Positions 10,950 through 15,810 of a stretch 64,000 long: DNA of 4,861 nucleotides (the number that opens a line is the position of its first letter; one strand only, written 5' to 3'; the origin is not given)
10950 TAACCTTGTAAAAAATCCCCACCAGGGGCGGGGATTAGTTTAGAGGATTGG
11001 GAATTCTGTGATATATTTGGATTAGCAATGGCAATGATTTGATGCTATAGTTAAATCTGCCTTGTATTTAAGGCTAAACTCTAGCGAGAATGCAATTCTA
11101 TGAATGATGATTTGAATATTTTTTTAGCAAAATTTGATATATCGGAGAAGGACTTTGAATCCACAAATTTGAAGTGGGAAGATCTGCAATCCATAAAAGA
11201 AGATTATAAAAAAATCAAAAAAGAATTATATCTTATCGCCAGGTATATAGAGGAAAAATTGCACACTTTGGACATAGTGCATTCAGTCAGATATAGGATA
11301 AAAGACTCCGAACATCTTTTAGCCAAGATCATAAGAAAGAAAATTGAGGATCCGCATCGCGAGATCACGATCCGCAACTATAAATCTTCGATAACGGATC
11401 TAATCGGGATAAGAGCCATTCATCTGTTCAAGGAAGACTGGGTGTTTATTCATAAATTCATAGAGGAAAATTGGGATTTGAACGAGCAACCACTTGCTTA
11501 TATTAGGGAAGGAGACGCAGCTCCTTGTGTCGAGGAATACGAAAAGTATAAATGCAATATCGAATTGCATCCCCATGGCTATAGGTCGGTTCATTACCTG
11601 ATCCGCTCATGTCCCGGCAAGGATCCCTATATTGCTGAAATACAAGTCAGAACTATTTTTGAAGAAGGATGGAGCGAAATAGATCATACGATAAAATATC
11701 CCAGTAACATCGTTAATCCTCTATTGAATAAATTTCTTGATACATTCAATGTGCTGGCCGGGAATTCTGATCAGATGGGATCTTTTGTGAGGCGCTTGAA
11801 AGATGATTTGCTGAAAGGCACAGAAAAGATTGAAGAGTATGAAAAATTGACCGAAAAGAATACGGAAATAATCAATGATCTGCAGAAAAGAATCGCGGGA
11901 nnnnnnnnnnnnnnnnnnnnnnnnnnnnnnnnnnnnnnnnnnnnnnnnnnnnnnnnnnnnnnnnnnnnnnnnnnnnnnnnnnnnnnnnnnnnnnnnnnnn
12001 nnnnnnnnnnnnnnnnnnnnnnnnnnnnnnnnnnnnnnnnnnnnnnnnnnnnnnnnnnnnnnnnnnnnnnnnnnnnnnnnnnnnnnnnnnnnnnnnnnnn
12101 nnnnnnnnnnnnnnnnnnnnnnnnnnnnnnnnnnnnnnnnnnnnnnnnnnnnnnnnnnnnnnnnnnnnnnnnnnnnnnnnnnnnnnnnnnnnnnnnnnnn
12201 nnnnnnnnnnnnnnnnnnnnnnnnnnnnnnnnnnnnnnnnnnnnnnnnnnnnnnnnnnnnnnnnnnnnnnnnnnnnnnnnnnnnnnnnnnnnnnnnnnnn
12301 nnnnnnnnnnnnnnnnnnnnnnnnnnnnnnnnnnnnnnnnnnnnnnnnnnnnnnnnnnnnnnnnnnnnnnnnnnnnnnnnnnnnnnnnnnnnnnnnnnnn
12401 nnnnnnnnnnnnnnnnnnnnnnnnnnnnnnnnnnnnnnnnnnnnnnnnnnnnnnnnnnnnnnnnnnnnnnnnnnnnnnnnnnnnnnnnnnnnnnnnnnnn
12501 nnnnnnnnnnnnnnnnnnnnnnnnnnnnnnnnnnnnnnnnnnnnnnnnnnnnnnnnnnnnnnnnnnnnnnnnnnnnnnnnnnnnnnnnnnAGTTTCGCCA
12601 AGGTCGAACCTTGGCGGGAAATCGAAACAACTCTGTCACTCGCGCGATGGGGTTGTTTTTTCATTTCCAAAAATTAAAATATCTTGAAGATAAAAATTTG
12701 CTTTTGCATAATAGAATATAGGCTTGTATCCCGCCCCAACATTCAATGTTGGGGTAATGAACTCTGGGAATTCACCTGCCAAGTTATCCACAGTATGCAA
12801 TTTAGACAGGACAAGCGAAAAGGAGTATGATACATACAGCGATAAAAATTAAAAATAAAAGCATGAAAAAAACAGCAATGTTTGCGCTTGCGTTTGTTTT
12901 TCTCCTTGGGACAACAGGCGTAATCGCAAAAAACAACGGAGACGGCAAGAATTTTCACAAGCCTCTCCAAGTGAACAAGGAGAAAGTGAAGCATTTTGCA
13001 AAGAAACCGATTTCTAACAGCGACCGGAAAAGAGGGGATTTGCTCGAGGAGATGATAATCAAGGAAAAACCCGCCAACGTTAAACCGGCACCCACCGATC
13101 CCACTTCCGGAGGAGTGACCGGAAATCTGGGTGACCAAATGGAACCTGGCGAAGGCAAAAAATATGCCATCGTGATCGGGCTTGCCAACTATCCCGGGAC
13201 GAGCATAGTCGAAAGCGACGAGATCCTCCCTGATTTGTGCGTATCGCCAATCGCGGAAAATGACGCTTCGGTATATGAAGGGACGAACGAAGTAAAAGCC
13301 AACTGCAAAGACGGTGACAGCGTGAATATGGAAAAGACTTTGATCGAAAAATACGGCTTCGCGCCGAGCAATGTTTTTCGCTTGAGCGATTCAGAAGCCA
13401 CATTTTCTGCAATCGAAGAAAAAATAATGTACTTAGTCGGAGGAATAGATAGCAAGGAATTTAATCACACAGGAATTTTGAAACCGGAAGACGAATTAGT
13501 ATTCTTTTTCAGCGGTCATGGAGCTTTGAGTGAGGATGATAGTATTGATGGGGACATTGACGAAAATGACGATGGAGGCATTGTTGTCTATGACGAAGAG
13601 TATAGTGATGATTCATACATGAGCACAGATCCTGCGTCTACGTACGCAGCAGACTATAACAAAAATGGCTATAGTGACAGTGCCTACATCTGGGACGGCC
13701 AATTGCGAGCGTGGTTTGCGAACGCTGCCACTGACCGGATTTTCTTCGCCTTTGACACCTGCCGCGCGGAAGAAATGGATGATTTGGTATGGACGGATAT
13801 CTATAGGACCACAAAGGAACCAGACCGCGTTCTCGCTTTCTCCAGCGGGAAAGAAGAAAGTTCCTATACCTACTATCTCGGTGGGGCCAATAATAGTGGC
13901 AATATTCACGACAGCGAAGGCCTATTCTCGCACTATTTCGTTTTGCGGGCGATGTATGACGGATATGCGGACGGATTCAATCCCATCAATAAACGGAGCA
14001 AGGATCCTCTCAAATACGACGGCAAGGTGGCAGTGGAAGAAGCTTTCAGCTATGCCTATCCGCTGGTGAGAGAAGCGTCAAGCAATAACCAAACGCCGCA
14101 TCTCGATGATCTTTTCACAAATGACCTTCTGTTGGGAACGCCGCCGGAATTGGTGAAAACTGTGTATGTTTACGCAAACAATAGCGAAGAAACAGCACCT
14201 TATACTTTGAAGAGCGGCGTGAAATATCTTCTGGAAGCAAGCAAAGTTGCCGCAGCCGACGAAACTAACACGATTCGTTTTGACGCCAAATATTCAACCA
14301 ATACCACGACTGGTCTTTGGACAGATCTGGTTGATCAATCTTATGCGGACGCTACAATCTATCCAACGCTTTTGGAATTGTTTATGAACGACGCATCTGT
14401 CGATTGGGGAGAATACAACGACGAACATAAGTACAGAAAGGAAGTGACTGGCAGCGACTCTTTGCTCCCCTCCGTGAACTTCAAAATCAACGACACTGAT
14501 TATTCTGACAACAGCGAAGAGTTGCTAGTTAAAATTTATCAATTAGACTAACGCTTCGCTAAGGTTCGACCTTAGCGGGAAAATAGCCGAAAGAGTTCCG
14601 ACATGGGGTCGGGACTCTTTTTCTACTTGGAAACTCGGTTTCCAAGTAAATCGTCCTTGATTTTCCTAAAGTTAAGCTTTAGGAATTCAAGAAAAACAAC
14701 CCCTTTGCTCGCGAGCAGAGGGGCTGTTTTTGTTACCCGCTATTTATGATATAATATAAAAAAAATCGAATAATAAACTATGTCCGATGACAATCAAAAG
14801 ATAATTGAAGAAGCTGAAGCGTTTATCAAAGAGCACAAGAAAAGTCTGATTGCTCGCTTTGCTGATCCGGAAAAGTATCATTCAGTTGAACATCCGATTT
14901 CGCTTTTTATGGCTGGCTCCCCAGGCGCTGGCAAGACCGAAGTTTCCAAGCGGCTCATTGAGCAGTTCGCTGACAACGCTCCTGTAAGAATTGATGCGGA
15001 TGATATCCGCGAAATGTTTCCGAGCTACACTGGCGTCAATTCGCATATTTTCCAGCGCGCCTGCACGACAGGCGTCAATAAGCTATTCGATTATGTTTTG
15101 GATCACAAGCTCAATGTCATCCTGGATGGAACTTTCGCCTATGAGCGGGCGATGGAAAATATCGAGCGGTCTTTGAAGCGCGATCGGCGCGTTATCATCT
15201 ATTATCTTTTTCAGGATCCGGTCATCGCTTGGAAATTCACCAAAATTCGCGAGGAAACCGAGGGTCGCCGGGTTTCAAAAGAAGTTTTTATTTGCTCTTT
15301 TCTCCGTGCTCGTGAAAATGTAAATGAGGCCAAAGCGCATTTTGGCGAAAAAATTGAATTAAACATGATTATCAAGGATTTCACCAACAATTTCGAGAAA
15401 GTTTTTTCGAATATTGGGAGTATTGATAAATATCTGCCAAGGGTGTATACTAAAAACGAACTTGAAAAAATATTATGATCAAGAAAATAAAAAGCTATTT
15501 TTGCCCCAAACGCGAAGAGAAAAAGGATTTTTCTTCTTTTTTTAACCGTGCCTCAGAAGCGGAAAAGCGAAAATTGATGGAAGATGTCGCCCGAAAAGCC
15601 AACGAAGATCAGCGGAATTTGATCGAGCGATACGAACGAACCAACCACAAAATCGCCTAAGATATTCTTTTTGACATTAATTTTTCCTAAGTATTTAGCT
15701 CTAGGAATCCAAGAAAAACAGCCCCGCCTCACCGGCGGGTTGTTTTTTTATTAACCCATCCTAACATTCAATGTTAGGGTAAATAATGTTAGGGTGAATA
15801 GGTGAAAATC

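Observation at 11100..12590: Stand-alone RelA/SpoT-domain (toxSAS-like) protein fused to a long coiled-coil C-terminal extension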

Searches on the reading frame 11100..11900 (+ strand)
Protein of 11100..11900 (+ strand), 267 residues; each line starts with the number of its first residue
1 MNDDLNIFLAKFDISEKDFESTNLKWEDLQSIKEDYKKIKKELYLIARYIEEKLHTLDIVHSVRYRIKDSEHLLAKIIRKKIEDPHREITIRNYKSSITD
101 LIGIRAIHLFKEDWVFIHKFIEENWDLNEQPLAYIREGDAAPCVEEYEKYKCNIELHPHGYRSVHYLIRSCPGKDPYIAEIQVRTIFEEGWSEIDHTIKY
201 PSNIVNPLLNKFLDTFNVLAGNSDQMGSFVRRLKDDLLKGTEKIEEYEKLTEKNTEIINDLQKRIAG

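Call 71: search_solved_structures(query=window:11100-11900:+, max_evalue=10)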
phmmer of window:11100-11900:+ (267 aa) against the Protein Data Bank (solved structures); distinct sequences matched with E-value up to 10: 20.
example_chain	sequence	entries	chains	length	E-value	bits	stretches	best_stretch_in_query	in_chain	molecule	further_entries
6fgk_A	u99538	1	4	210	5.7e-07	32.6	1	54-204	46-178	GTP pyrophosphokinase YwaC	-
5h7b_A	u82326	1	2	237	8.8e-06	28.8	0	210-255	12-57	Immunoglobulin G-binding protein A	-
6ewz_A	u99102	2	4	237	1.4e-05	28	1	4-206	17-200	GTP pyrophosphokinase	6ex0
6fgj_A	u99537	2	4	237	2.1e-05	27.5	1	4-205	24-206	GTP pyrophosphokinase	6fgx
5h7a_C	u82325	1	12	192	8.5e-05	25.5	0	210-255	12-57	Immunoglobulin G-binding protein A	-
3l9d_A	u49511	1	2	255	0.00015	24.7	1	141-238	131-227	Putative GTP pyrophosphokinase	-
2be3_A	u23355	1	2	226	0.00098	22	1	159-237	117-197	GTP pyrophosphokinase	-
5h79_D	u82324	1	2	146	0.0012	21.7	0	210-255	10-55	Immunoglobulin G-binding protein A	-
5dec_A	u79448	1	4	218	0.0074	19.2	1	157-205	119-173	GTP pyrophosphokinase YjbM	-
5f2v_V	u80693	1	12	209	0.0075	19.1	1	158-205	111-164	GTP pyrophosphokinase YjbM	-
5ded_D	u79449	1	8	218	0.0076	19.1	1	157-205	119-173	GTP pyrophosphokinase YjbM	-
1zxg_A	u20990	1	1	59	0.029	17.2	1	204-252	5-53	Immunoglobulin G binding protein A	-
7mpz_A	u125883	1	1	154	0.038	16.8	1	153-255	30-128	CRISPR-associated endonuclease Cas9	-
7rce_A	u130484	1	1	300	0.13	15.1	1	184-241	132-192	I-OnuI_e-hPD1-d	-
7rcc_A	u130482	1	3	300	0.14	15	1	188-241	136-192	I-OnuI_e-hPD1-b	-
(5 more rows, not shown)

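Call 93: search_dna_similar(query=window:11100-11900:+, collection=phages, mode=protein, max_evalue=0.00001, max_rows=15)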
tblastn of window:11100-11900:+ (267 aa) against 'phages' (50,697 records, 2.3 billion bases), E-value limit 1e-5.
Records with a match: 3; places in all: 3; records where one place covers at least 80% of the query: 1.
Best place of each record, by identity: <60% 3.
By first word of the organism name: Ralstonia 1; Vibrio 1; Bacteriophage 1.
By host as written in the record: Ralstonia solanacearum T334 1; Vibrio cyclitrophicus 10N.286.54.E11 1; - 1.
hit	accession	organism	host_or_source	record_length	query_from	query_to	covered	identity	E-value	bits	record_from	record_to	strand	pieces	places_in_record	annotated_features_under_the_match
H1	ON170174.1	Ralstonia phage YO102_1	Ralstonia solanacearum T334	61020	5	245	90%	42.0%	3e-54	194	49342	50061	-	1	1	record has no annotation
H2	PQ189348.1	Vibrio phage 10N.286.54.E11_PE002B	Vibrio cyclitrophicus 10N.286.54.E11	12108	58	233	66%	45.6%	3e-42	159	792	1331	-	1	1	hypothetical protein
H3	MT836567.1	Bacteriophage sp.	human fecal samples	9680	55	206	57%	26.6%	2e-6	54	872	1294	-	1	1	record has no annotation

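Call 94: search_dna_similar(query=window:11100-11900:+, collection=plasmids, mode=protein, max_evalue=0.00001, max_rows=15)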
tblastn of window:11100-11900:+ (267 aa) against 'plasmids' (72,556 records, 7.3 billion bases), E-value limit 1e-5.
Records with a match: 112; places in all: 113; records where one place covers at least 80% of the query: 101.
Best place of each record, by identity: <60% 112.
By first word of the organism name: Bacillus 95; Ralstonia 6; Geobacillus 1; Ilyobacter 1; Fusobacterium 1; Paracoccus 1; Caballeronia 1; Persicobacter 1; Ochrobactrum 1; Bacteroides 1; and 3 more.
By predicted mobility (MOB-suite, as given by PLSDB): conjugative 91; non-mobilizable 17; mobilizable 4.
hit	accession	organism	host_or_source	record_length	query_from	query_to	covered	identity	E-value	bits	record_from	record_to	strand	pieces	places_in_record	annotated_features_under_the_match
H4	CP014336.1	Geobacillus thermoleovorans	Single cell,soil near hot water effluent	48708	8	253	92%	43.9%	5e-53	191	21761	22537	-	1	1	hypothetical protein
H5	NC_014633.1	Ilyobacter polytropus DSM 2926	marine mud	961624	8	239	87%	44.9%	9e-54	194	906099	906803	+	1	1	GTP pyrophosphokinase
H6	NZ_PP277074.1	Bacillus cereus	-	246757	8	266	97%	40.2%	2e-49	181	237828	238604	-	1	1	RelA/SpoT domain-containing protein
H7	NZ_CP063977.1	Bacillus cereus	Soil in tiger area of zoo,cell culture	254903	8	266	97%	40.2%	2e-49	181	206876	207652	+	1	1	RelA/SpoT domain-containing protein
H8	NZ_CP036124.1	Bacillus mycoides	cell culture,soil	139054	1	233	87%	44.7%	8e-56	199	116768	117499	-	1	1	RelA/SpoT domain-containing protein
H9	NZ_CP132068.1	Bacillus mycoides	whole organism,soil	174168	1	233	87%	44.7%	1e-55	199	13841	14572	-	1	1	RelA/SpoT domain-containing protein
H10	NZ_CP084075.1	Fusobacterium vincentii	-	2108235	8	237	86%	44.2%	1e-52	191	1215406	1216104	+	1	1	none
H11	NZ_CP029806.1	Bacillus anthracis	Cultured isolate,Animal hide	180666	8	233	85%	44.8%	6e-54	194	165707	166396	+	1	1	RelA/SpoT domain-containing protein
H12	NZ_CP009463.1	Bacillus anthracis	Wool from Pakistan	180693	8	233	85%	44.8%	1e-53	193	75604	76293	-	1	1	RelA/SpoT domain-containing protein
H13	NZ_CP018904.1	Bacillus anthracis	Cow,bacterial culture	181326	8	233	85%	44.8%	1e-53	193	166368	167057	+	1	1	RelA/SpoT domain-containing protein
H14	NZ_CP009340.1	Bacillus anthracis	pig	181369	8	233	85%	44.8%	1e-53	193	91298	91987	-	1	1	RelA/SpoT domain-containing protein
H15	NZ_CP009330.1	Bacillus anthracis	human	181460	8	233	85%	44.8%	1e-53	193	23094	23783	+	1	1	RelA/SpoT domain-containing protein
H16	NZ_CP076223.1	Bacillus anthracis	-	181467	8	233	85%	44.8%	1e-53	193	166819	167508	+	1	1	RelA/SpoT domain-containing protein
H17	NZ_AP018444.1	Bacillus anthracis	Hippopotamus amphibius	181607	8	233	85%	44.8%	1e-53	193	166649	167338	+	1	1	RelA/SpoT domain-containing protein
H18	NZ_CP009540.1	Bacillus anthracis str. Sterne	-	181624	8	233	85%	44.8%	1e-53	193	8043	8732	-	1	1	RelA/SpoT domain-containing protein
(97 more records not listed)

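Call 95: get_annotated_region(hit=H18, flank=5000)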
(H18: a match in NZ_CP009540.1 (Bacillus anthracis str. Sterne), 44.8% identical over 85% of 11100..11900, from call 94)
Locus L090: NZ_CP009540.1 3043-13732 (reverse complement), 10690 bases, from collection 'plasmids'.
description: Bacillus anthracis str. Sterne plasmid pXO1, complete sequence
organism: Bacillus anthracis str. Sterne (NCBI taxid 260799)
taxonomy: Bacteria; Bacillota; Bacilli; Bacillales; Bacillaceae; Bacillus; Bacillus anthracis; Bacillus anthracis str. Sterne
host: -; source: -; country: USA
typing (MOB-suite, as given by PLSDB): conjugative; replicon rep_cluster_125; relaxase MOBP; mating-pair formation MPF_T
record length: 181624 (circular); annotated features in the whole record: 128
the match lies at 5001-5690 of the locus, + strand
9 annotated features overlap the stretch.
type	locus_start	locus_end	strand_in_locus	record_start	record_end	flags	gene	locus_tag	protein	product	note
CDS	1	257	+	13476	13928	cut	-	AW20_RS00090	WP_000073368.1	SMI1/KNR4 family protein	GO:0042546 - cell wall biogenesis [Evidence IEA]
CDS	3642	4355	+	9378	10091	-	-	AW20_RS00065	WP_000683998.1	metal-binding protein ZinT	-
CDS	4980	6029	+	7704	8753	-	-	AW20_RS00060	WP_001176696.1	RelA/SpoT domain-containing protein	-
CDS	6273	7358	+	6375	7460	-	xerS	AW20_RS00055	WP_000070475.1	tyrosine recombinase XerS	GO:0015074 - DNA integration [Evidence IEA]; GO:0006310 - DNA recombination [Evidence IEA]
CDS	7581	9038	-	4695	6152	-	-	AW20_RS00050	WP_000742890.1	ATP-binding protein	-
CDS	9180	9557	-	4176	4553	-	-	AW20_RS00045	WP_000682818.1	hypothetical protein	-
CDS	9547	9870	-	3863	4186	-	-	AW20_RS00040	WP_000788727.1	hypothetical protein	-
CDS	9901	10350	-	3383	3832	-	-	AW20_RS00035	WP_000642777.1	helix-turn-helix domain-containing protein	-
CDS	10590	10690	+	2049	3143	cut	-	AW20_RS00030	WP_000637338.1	Rap family tetratricopeptide repeat protein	-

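Call 96: get_annotated_region(hit=H2, flank=4000)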
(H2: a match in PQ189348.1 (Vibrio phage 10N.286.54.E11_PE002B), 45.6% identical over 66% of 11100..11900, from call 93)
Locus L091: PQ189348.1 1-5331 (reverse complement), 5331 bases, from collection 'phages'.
description: Vibrio phage 10N.286.54.E11_PE002B, complete genome.
organism: Vibrio phage 10N.286.54.E11_PE002B (NCBI taxid 3385328)
taxonomy: Viruses; Varidnaviria; Bamfordvirae; Preplasmiviricota; Tectiliviricetes; Vinavirales
host: Vibrio cyclitrophicus 10N.286.54.E11; source: seawater; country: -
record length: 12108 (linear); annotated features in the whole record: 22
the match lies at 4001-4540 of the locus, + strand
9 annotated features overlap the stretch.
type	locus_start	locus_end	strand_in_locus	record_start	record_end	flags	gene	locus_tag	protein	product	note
CDS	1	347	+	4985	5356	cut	-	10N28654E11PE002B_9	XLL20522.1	hypothetical protein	-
CDS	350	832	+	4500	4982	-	-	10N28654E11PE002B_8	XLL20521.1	hypothetical protein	GPJ_BPPM2_Uncharacterized_protein_Gp-j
CDS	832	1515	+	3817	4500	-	-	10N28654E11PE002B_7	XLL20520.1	hypothetical protein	-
CDS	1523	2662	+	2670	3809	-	-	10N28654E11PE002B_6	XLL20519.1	hypothetical protein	-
CDS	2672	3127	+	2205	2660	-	-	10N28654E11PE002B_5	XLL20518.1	hypothetical protein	EXLYS_BPT7_Peptidoglycan_transglycosylase_gp16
CDS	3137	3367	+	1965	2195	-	-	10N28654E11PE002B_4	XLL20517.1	hypothetical protein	-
CDS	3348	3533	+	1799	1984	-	-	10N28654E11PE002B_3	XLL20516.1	hypothetical protein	-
CDS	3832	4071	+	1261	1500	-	-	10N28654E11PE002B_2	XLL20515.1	hypothetical protein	-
CDS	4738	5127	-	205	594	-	-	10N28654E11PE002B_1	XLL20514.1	hypothetical protein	-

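Call 98: search_protein_families(library=phrogs, proteins=[L090:4980-6026:+], max_evalue=0.001)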
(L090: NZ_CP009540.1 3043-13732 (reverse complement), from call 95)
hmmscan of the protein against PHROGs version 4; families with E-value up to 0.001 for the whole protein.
L090:4980-6026:+ (349 aa): 2 families
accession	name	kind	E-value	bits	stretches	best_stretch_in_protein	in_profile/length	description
phrog_2211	-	unknown function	2.4e-62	212.5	1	4-242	6-245/395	-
phrog_9640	-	unknown function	2.4e-11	44.5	1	34-251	16-214/365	-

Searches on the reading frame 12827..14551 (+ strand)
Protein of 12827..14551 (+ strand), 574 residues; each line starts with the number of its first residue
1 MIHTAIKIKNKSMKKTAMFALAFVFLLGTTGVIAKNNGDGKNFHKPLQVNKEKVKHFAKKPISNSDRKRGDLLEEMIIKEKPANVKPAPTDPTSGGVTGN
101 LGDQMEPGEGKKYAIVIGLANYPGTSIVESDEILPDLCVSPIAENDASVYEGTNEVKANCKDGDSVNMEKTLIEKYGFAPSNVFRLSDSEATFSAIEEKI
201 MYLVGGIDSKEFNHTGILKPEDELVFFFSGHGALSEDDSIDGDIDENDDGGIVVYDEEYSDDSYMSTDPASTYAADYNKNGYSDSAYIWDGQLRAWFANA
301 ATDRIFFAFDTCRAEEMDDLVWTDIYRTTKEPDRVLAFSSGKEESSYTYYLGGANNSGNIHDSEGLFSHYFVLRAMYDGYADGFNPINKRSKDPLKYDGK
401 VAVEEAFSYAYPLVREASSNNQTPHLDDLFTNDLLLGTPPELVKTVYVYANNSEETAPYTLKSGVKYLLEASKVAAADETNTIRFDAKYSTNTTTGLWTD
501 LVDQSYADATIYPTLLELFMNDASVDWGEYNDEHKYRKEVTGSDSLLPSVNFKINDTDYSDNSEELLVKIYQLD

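Call 3: search_protein_families(library=pfam, proteins=[window:12827-14551:+], max_evalue=0.01)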
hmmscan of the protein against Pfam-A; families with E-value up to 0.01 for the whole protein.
window:12827-14551:+ (574 aa): 1 family
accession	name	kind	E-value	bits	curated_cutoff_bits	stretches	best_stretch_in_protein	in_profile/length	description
PF18865.6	AbiJ_NTD5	-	0.0037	17.6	26.7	1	525-572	23-68/93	AbiJ N-terminal domain 5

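Call 4: search_protein_families(library=padloc, proteins=[window:12827-14551:+], max_evalue=0.01)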
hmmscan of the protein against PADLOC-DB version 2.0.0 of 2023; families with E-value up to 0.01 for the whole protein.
window:12827-14551:+ (574 aa): 1 family
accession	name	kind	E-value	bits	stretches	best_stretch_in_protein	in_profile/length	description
PDLC02987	caspase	-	0.00023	18.5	1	215-352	64-130/453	-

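Call 5: search_protein_families(library=ncbifam, proteins=[window:12827-14551:+], max_evalue=0.01)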
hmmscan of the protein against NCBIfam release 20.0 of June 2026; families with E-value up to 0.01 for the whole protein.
window:12827-14551:+ (574 aa): 0 families

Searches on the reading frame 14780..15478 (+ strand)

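Call 3: search_protein_families(library=pfam, proteins=[window:14780-15478:+], max_evalue=0.01)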
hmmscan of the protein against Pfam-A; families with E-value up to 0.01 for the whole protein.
window:14780-15478:+ (232 aa): 3 families
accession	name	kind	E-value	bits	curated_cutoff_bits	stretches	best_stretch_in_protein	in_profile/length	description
PF06414.18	Zeta_toxin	-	1e-37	130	22.3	1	29-188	6-177/199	Zeta toxin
PF13671.12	AAA_33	-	3.9e-11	43.9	27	1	43-169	3-132/143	AAA domain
PF20720.3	nSTAND3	-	0.0033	17.6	27.2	0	42-81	20-59/155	Novel STAND NTPase 3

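Call 4: search_protein_families(library=padloc, proteins=[window:14780-15478:+], max_evalue=0.01)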
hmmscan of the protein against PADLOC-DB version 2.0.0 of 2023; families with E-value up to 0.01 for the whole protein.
window:14780-15478:+ (232 aa): 4 families
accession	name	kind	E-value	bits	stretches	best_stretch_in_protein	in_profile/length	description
PDLC04606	PDC-M37B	-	0.00066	17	1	37-68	171-203/390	-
PDLC02195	IetA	-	0.0021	15.4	1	13-63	109-161/395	-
PDLC04140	mad8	-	0.0065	14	0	43-135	31-114/314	mads_8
PDLC04615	PDC-M38B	-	0.0065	13.9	0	1-22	195-216/293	-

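Call 5: search_protein_families(library=ncbifam, proteins=[window:14780-15478:+], max_evalue=0.01)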
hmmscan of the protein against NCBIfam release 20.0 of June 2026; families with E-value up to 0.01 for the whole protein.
window:14780-15478:+ (232 aa): 3 families
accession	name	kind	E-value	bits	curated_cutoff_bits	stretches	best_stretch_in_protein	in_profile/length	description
TIGR03574.1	selen_PSTK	equivalog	9.1e-08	31.8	290.5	1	43-145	3-104/249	L-seryl-tRNA(Sec) kinase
NF004041.0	PRK05541.1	subfamily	0.0013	18.8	127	1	37-84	5-54/176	adenylyl-sulfate kinase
NF041574.1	antitoxPezT_Strep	equivalog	0.003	16.8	470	1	35-88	28-80/251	type II toxin-antitoxin system toxin PezT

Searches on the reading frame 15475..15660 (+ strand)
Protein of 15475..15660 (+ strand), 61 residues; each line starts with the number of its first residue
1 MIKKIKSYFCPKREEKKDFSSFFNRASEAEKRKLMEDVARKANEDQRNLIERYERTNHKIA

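Call 3: search_protein_families(library=pfam, proteins=[window:15475-15660:+], max_evalue=0.01)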
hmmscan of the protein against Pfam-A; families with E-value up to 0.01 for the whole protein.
window:15475-15660:+ (61 aa): 1 family
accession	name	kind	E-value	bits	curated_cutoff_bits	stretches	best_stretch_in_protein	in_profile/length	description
PF06757.18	Ins_allergen_rp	-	0.0069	16.7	23.2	1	3-42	115-154/174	Insect allergen related repeat, nitrile-specifier detoxification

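Call 4: search_protein_families(library=padloc, proteins=[window:15475-15660:+], max_evalue=0.01)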
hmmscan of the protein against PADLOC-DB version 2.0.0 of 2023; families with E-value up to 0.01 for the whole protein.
window:15475-15660:+ (61 aa): 0 families

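Call 5: search_protein_families(library=ncbifam, proteins=[window:15475-15660:+], max_evalue=0.01)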
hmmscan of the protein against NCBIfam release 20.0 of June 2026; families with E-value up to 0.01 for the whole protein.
window:15475-15660:+ (61 aa): 0 families
